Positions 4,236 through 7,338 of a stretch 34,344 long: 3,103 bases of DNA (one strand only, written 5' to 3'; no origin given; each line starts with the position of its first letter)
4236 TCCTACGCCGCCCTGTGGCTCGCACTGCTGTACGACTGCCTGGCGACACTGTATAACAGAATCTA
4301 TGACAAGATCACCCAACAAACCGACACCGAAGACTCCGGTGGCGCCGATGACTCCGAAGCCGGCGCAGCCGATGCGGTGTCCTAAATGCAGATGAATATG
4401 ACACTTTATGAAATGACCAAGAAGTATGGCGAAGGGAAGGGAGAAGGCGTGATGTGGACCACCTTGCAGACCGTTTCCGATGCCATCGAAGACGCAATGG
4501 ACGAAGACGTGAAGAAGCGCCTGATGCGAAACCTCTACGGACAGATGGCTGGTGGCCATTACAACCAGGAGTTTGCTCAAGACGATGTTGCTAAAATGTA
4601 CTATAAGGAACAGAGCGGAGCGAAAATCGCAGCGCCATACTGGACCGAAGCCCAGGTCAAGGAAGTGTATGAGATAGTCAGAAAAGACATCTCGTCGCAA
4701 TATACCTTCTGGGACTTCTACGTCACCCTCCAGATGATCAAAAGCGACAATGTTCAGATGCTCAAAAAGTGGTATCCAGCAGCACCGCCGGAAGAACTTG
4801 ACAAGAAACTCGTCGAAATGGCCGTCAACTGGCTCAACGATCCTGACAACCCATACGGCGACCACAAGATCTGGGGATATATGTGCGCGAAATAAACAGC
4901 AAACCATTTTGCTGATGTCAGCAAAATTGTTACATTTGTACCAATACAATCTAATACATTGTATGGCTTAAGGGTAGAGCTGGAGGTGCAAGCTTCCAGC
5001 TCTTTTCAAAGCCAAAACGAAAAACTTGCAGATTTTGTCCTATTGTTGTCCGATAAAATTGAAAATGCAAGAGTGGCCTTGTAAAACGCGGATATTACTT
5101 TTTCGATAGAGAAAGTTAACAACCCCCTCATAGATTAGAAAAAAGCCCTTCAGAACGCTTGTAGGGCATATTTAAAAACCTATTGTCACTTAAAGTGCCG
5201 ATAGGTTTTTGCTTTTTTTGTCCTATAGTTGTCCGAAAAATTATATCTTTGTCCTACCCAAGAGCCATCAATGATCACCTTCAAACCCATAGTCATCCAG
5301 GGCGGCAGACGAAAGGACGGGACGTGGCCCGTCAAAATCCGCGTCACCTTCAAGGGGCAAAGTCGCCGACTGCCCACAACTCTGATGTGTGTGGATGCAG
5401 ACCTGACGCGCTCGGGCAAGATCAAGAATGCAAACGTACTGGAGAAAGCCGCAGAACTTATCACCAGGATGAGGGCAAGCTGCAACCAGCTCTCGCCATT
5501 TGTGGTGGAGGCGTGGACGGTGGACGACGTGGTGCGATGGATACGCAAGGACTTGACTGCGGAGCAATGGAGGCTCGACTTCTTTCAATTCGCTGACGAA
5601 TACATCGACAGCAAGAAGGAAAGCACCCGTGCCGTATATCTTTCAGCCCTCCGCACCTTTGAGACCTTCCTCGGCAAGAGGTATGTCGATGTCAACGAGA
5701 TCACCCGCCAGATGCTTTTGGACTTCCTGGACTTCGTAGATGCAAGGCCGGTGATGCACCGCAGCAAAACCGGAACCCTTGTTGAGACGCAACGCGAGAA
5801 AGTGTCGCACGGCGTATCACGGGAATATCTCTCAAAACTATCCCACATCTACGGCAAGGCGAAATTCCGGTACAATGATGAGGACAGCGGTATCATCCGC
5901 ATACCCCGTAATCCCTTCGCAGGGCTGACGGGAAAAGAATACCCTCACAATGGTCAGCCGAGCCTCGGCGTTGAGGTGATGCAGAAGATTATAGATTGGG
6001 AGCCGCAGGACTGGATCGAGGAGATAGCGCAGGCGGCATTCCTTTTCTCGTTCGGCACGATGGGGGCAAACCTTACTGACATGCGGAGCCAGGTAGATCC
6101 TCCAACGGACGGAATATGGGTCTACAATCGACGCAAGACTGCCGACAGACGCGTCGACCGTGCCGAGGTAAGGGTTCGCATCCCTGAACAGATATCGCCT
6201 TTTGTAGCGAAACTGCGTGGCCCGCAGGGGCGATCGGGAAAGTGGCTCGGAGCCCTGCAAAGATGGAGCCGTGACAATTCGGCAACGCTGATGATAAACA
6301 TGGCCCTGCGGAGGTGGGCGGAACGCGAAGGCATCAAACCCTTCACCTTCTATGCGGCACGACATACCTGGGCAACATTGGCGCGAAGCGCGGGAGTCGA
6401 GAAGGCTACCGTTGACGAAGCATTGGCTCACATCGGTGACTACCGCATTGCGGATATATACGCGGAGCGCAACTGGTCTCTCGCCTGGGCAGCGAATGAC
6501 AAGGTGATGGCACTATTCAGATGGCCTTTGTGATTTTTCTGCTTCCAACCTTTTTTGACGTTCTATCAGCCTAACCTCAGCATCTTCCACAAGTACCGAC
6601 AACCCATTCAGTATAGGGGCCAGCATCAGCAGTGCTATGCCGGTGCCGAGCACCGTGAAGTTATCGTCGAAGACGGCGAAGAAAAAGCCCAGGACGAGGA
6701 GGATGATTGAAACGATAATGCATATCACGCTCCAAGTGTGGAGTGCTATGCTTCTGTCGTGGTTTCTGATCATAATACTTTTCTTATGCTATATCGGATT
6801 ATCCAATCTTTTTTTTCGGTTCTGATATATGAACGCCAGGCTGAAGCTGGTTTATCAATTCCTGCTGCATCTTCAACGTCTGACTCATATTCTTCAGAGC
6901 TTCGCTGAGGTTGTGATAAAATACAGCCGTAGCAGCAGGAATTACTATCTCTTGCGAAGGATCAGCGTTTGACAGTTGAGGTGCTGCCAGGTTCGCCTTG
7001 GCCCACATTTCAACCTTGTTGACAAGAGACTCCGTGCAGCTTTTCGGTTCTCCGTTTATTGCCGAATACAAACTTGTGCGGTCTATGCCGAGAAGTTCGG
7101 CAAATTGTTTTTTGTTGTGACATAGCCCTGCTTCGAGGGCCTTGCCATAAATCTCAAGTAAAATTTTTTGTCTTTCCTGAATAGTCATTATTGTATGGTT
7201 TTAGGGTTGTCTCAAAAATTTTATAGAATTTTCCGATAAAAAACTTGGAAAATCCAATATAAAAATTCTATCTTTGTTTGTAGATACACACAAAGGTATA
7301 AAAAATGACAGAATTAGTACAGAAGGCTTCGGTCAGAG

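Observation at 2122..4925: Terminator-bracketed cargo operon of small cysteine-rich and membrane proteins with no recognisable family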

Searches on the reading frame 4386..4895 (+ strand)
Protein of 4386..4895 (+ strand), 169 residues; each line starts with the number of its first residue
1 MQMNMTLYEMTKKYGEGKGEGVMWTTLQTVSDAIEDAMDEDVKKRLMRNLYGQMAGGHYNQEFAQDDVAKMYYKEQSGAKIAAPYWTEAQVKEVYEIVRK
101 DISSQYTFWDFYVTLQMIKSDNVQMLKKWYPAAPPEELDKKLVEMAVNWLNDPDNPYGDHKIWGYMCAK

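Call 4: search_protein_families(library=pfam, proteins=[window:4386-4895:+], max_evalue=1)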
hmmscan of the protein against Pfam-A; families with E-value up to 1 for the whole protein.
window:4386-4895:+ (169 aa): 3 families
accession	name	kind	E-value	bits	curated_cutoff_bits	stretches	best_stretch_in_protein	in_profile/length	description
PF25223.1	DUF7841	-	3.5e-19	69.6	25.2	1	45-166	2-113/114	Domain of unknown function (DUF7841)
PF12423.13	KIF1B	-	0.13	12.9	22.2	1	43-66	4-27/46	Kinesin protein 1B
PF02043.22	Bac_chlorC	-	0.19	12.3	25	1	28-59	25-54/80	Bacteriochlorophyll C binding protein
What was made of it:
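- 4386..4895 (+): g7: DUF7841 protein, all-alpha. Pfam PF25223, E=3.5e-19 (call 4).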

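Call 5: search_protein_families(library=phrogs, proteins=[window:4386-4895:+], max_evalue=1)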
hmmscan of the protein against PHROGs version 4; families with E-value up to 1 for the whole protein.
window:4386-4895:+ (169 aa): 1 family
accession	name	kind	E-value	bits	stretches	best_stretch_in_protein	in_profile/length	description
phrog_5787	-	unknown function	0.053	14.6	1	143-166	24-47/76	-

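Call 42: search_protein_families(library=padloc, proteins=[window:4386-4895:+], max_evalue=1)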
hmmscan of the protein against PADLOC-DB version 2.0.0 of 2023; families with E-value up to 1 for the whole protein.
window:4386-4895:+ (169 aa): 0 families

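Call 43: search_protein_families(library=ncbifam, proteins=[window:4386-4895:+], max_evalue=1)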
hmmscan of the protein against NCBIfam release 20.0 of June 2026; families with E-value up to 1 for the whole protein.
window:4386-4895:+ (169 aa): 1 family
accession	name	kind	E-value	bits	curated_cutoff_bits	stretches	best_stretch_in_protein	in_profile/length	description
NF005630.0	PRK07377.1-6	equivalog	0.1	12.3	149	1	54-108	118-174/187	hypothetical protein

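Call 47: search_solved_structures(query=A3, max_evalue=10)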
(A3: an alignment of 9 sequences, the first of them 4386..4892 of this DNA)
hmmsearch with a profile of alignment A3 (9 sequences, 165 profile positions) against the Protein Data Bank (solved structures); distinct sequences matched with E-value up to 10: 3.
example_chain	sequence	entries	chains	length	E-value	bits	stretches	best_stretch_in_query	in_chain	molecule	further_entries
2crp_A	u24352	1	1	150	0.17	15.2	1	31-104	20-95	Regulator of G-protein signaling 5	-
2fzf_A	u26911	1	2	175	0.24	14.7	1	30-57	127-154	hypothetical protein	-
8fbi_A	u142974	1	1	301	0.42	13.9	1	2-52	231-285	KWOCA_39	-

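Call 54: find_homologous_proteins(query=A3, max_evalue=0.001)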
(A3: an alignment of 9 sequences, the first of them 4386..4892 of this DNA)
Query A3 (9 sequences) (169 aa, profile of the alignment): 603 proteins with E <= 0.001 among 1702 candidates; the best 120 are listed.
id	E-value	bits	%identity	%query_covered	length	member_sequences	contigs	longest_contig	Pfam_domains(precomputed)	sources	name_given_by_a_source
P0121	2.5e-68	247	100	100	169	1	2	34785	PF25223.2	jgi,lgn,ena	-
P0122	2.5e-66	241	66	100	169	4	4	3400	PF25223.2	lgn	-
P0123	7.5e-66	239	65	96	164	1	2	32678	PF25223.2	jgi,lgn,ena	-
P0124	3.5e-65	237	78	100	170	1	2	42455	PF25223.2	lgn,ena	-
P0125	2.8e-64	234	65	98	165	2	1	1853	PF25223.2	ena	-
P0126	8.2e-64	233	59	96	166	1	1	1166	PF25223.2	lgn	-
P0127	1.4e-63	232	73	98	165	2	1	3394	PF25223.2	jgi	jgi:hypothetical protein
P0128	5.7e-63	230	60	96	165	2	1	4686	PF25223.2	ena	-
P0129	2.8e-62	228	61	96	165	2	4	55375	PF25223.2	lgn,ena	-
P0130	3.1e-62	227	61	96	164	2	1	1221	PF25223.2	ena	-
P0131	4.5e-62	227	65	99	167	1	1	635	PF25223.2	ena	-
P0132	1.2e-61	226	68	100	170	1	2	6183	PF25223.2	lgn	-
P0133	1.4e-61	225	65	98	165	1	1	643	PF25223.2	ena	-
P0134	4.6e-61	224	51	98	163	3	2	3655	PF25223.2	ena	-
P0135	5.5e-61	223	61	98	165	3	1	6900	PF25223.2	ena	-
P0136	7.6e-61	223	58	96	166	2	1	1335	PF25223.2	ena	-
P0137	7.8e-61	223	59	96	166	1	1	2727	PF25223.2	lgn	-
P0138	8.6e-61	223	57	96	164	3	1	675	PF25223.2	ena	-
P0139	1.8e-60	222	59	96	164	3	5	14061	PF25223.2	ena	-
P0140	2.5e-60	221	62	97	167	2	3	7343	PF25223.2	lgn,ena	-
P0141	3.2e-60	221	56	96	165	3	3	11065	PF25223.2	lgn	-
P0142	6.3e-60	220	59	96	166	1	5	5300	PF25223.2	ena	-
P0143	7.0e-60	220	60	98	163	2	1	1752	PF25223.2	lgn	-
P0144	7.4e-60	220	57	96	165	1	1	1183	PF25223.2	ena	-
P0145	8.1e-60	220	59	96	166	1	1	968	PF25223.2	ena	-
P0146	9.1e-60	219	60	98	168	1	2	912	PF25223.2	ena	-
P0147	1.1e-59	219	49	100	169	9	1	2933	PF25223.2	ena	-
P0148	1.3e-59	219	59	96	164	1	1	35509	PF25223.2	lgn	-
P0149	3.2e-59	218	65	98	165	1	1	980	PF25223.2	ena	-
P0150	5.1e-59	217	51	98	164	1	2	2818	PF25223.2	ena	-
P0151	5.6e-59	217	52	96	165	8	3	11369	PF25223.2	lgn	-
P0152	6.8e-59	217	54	98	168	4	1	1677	PF25223.2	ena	-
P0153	6.8e-59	217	51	96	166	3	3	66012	PF25223.2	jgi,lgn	-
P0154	7.0e-59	217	61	98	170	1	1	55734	PF25223.2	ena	-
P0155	9.8e-59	216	63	97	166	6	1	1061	PF25223.2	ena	-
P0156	3.2e-58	214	50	96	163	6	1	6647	PF25223.2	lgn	-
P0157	6.3e-58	213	54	96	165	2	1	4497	PF25223.2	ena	-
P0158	7.3e-58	213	52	96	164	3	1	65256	PF25223.2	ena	-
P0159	7.4e-58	213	61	95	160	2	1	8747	PF25223.2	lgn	-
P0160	1.1e-57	213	52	96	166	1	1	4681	PF25223.2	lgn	-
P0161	1.4e-57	212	57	97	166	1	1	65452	PF25223.2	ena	-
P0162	1.5e-57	212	56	97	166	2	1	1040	PF25223.2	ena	-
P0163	2.1e-57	212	60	96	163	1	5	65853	PF25223.2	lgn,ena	-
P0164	2.6e-57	211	52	96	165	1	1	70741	PF25223.2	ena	-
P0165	3.7e-57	211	48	98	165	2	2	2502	PF25223.2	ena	-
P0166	3.9e-57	211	57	96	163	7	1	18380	PF25223.2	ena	-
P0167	4.2e-57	211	60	96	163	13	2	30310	PF25223.2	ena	-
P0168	4.9e-57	211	57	95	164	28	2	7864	PF25223.2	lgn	-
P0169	5.9e-57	210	47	98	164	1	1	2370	PF25223.2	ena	-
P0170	6.3e-57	210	62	96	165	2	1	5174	PF25223.2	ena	-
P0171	6.5e-57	210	59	96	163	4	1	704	PF25223.2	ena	-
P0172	7.4e-57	210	51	96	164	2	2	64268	PF25223.2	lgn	-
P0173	1.3e-56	209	51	98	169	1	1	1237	PF25223.2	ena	-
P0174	1.5e-56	209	48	98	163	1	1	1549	PF25223.2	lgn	-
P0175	1.5e-56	209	47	98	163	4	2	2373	PF25223.2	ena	-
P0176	1.6e-56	209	57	97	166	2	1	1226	PF25223.2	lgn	-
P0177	1.6e-56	209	56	96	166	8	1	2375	PF25223.2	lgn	-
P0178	1.6e-56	209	53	98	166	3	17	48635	PF25223.2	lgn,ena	-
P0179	1.7e-56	209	57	96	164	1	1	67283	PF25223.2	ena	-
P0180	2.1e-56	209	51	96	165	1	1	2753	PF25223.2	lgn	-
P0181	2.1e-56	209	49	96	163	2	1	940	PF25223.2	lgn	-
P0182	2.8e-56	208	57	95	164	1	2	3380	PF25223.2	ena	-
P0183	2.8e-56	208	52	96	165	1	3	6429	PF25223.2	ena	-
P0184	4.4e-56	207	62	96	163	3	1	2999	PF25223.2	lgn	-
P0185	5.1e-56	207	49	96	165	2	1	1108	PF25223.2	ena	-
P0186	9.4e-56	206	55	98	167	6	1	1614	PF25223.2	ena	-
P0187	1.5e-55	206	60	96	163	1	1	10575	PF25223.2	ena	-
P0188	1.6e-55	206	55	96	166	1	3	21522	PF25223.2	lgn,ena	-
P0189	1.6e-55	206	49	98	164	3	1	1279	PF25223.2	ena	-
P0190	2.2e-55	205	51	98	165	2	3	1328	PF25223.2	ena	-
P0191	2.7e-55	205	52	96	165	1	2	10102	PF25223.2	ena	-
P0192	2.9e-55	205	49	95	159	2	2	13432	PF25223.2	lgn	-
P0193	3.1e-55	205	48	96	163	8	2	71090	PF25223.2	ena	-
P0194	3.6e-55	204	51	98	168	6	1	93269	PF25223.2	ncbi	-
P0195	3.9e-55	204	56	96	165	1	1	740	PF25223.2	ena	-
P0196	6.2e-55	204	52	98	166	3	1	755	PF25223.2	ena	-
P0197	6.3e-55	204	59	96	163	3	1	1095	PF25223.2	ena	-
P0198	7.3e-55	203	49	98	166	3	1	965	PF25223.2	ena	-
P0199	1.1e-54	203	50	98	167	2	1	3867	PF25223.2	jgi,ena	-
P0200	1.8e-54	202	51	93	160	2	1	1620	PF25223.2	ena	-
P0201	1.9e-54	202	49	96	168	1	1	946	PF25223.2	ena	-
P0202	2.3e-54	202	54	96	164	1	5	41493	PF25223.2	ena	-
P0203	3.1e-54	201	49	96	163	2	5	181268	PF25223.2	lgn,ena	-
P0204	4.1e-54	201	51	97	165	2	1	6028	PF25223.2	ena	-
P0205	5.0e-54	201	49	96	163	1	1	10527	PF25223.2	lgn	-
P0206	5.4e-54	201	50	96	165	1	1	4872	PF25223.2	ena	-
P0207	7.3e-54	200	52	98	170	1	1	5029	PF25223.2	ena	-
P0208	7.6e-54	200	61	96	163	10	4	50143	PF25223.2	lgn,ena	-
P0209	1.0e-53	200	50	96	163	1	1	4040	PF25223.2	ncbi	-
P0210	1.2e-53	200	51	96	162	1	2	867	PF25223.2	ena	-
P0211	1.2e-53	199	48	96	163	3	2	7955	PF25223.2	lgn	-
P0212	1.8e-53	199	47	98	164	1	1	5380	PF25223.2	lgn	-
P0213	1.8e-53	199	49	100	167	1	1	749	PF25223.2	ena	-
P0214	3.5e-53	198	50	96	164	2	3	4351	PF25223.2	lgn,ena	-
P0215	4.2e-53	198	52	96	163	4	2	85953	PF25223.2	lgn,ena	-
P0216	5.5e-53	197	52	97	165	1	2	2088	PF25223.2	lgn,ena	-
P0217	6.9e-53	197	47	95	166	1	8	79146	PF25223.2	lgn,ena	-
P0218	1.3e-52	196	53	95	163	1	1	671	PF25223.2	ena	-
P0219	1.6e-52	196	50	95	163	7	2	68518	PF25223.2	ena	-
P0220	1.8e-52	196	50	95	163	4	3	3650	PF25223.2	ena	-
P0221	2.0e-52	196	50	96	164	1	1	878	PF25223.2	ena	-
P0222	2.9e-52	195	59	96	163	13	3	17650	PF25223.2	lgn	-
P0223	5.2e-52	194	49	95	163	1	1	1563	PF25223.2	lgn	-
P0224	5.7e-52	194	57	96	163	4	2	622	PF25223.2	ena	-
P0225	5.8e-52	194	52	96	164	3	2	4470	PF25223.2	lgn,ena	-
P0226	5.8e-52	194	51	93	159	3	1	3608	PF25223.2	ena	-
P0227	6.8e-52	194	55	96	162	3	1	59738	PF25223.2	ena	-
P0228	7.1e-52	194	53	96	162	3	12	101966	PF25223.2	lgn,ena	-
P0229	7.4e-52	194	52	95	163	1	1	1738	PF25223.2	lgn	-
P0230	9.2e-52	193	51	97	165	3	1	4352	PF25223.2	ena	-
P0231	1.1e-51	193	49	95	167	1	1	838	PF25223.2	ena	-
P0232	1.5e-51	193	47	95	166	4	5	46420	PF25223.2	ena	-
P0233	3.0e-51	192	50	96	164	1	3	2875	PF25223.2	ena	-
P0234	3.1e-51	192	51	96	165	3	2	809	PF25223.2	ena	-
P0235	3.1e-51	192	47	95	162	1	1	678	PF25223.2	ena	-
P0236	6.1e-51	191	48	95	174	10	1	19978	PF25223.2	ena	-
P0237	9.5e-51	190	50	93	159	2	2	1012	PF25223.2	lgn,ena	-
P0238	1.0e-50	190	50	91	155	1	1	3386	PF25223.2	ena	-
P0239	1.0e-50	190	51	97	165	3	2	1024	PF25223.2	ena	-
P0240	1.2e-50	190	51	96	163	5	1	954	PF25223.2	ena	-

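Call 61: predict_structure(alignment_id=A6)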
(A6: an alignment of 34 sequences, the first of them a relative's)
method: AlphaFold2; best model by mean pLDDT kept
length: 169 residues; sequences in the alignment: 34
mean_pLDDT: 95.3   pTM: 0.86
mean pLDDT of the five models: 95.3, 94.6, 93.5, 92.9, 92.9
residues with pLDDT >= 90: 157; 70-90: 9; 50-70: 3; < 50: 0
segments of 3 or more residues with pLDDT < 50: none
pLDDT, mean of each block of 10 residues (from residue 1): 82 91 92 96 94 96 98 97 98 98 98 99 98 98 98 95 89
secondary structure, 60 per line:
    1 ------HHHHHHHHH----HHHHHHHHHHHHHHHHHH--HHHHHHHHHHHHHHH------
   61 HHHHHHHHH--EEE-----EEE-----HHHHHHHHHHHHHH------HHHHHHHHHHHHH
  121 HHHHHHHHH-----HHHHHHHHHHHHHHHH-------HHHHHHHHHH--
elements in order: H7-15 H20-37 H40-54 H61-69 E72-74 E80-82 H88-101 H108-129 H135-150 H158-167
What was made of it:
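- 4386..4895 (+): The AlphaFold2 model has pLDDT 95.3 (call 61).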

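Call 63: fold_search(model_id=the predicted structure, library=pdb)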
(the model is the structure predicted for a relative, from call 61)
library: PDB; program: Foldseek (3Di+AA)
matches with E <= 10: 111; with E <= 0.001: 0
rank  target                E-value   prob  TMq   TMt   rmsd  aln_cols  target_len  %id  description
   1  2wad_B                1.5e+00  0.08  0.20  0.08  12.1       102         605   17  PENICILLIN-BINDING PROTEIN 2B (PBP-2B) FROM STREPTOCOCCUS PNEUMONIAE (STRAIN 5204) (released 2009-02-24)
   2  2wad_A                1.9e+00  0.07  0.19  0.08  18.2       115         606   16  PENICILLIN-BINDING PROTEIN 2B (PBP-2B) FROM STREPTOCOCCUS PNEUMONIAE (STRAIN 5204) (released 2009-02-24)
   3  7bvu_B                2.1e+00  0.06  0.17  0.13  16.7       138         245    6  Crystal structure of S. thermophilus NFeoB E66A.E67A bound to GDP.AlF4- (released 2021-04-14)
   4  6z1p_Bi               2.2e+00  0.03  0.12  0.04  21.2       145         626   13  Structure of the mitochondrial ribosome from Tetrahymena thermophila (released 2020-06-24)
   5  3b1w_A                2.3e+00  0.06  0.17  0.12  15.1        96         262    7  Crystal structure of an S. thermophilus NFeoB E67A mutant bound to GDP (released 2011-11-02)
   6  4v9c_CY               2.8e+00  0.04  0.16  0.15  20.2       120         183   11  Allosteric control of the ribosome by small-molecule antibiotics (released 2014-07-09)
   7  8j5k_V                2.9e+00  0.06  0.18  0.21  11.0       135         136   12  Structural insights into photosystem II supercomplex and trimeric FCP antennae of a centric diatom Cyclotella meneghin (released 2023-12-20)
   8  8j07_c2               2.9e+00  0.05  0.19  0.07  17.2       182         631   13  96nm repeat of human respiratory doublet microtubule and associated axonemal complexes (released 2023-07-26)
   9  2hfi_MODEL_1_A        2.9e+00  0.04  0.16  0.20  14.1       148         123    9  Solution NMR Structure of Protein yppE from Bacillus subtilis. Northeast Structural Genomics Consortium Target (released 2006-07-25)
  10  3inq_B                3.1e+00  0.06  0.19  0.22  14.5       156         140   11  Crystal structure of BCL-XL in complex with W1191542 (released 2009-09-01)
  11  2v7c_A                3.1e+00  0.03  0.15  0.15  18.3       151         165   13  Crystal Structure of Rev-Erb beta (released 2007-10-23)
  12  5hb0_A                3.3e+00  0.04  0.16  0.08  13.4       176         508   12  Crystal structure of Chaetomium thermophilum Nup170 CTD-Nup145N complex (released 2016-04-20)
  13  9k6g_A                3.4e+00  0.03  0.16  0.03  23.1       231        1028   11  Structure of human LINE-1 ORF2p with endogenous dsDNA and RNA/cDNA hybrid (released 2025-10-22)
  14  2pv4                  3.6e+00  0.09  0.20  0.22   7.5        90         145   12  CRYSTAL STRUCTURE OF AN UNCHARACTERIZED PROTEIN FROM DUF3069 FAMILY (SAMA_2622) FROM SHEWANELLA AMAZONENSIS SB2B AT 1.95 (released 2007-05-22)
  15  2wad_C                3.6e+00  0.05  0.20  0.08  18.7       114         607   16  PENICILLIN-BINDING PROTEIN 2B (PBP-2B) FROM STREPTOCOCCUS PNEUMONIAE (STRAIN 5204) (released 2009-02-24)
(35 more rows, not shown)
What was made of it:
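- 4386..4895 (+): The best Foldseek PDB hit has E=1.5 (call 63).
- Tried and rejected: The best hit had E=1.5 (call 63).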

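Call 68: find_encoding_contigs(protein=P0203, flank=9000, max_places=1)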
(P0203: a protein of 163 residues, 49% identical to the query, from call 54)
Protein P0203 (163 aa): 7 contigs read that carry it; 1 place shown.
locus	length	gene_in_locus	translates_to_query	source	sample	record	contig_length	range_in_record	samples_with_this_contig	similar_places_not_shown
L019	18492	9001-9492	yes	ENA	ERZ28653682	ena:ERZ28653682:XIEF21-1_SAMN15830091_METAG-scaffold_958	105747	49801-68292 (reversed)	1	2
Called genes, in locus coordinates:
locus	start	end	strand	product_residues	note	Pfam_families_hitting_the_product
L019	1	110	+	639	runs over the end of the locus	-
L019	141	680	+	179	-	-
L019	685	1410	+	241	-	-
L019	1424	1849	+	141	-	-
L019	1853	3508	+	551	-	-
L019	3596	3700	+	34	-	-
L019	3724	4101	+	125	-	-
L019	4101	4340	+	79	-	-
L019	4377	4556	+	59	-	-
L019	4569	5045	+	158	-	PF05105:Phage_holin_4_1 (weak)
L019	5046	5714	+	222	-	PF01520:Amidase_3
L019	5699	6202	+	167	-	PF20647:DUF6808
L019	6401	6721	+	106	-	-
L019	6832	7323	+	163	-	-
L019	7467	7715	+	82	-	-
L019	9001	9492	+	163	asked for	PF25223:DUF7841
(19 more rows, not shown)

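Call 69: find_encoding_contigs(protein=P0194, flank=9000, max_places=1)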
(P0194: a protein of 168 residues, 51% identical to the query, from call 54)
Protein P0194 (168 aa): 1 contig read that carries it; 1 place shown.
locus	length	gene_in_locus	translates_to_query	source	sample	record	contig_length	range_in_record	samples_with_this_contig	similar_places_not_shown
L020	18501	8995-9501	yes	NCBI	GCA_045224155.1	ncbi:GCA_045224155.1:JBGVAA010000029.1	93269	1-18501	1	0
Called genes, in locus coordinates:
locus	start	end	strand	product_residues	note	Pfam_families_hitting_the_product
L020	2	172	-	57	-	?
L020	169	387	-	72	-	-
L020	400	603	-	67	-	-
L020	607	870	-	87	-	-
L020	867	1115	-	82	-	PF11753:DUF3310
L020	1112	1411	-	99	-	-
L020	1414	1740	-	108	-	-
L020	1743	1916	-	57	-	-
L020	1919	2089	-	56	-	-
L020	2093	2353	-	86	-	-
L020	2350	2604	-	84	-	-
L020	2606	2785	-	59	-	-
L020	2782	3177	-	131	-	-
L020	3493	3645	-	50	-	-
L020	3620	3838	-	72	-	-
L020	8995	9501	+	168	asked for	PF25223:DUF7841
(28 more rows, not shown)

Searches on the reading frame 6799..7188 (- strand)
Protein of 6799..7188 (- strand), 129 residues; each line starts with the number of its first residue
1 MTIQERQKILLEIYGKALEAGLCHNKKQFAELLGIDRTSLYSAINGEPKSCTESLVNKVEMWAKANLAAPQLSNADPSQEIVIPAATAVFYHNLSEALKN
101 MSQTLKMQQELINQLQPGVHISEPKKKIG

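Call 108: search_protein_families(library=pfam, proteins=[window:6799-7188:-], max_evalue=0.05)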
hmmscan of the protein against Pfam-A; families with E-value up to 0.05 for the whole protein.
window:6799-7188:- (129 aa): 2 families
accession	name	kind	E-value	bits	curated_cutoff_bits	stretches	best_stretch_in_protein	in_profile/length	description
PF02954.25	HTH_8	-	0.00097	19.3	22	1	24-43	19-38/42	Bacterial regulatory protein, Fis family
PF19995.5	iSTAND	-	0.044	14.6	24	0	42-115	28-108/163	inactive STAND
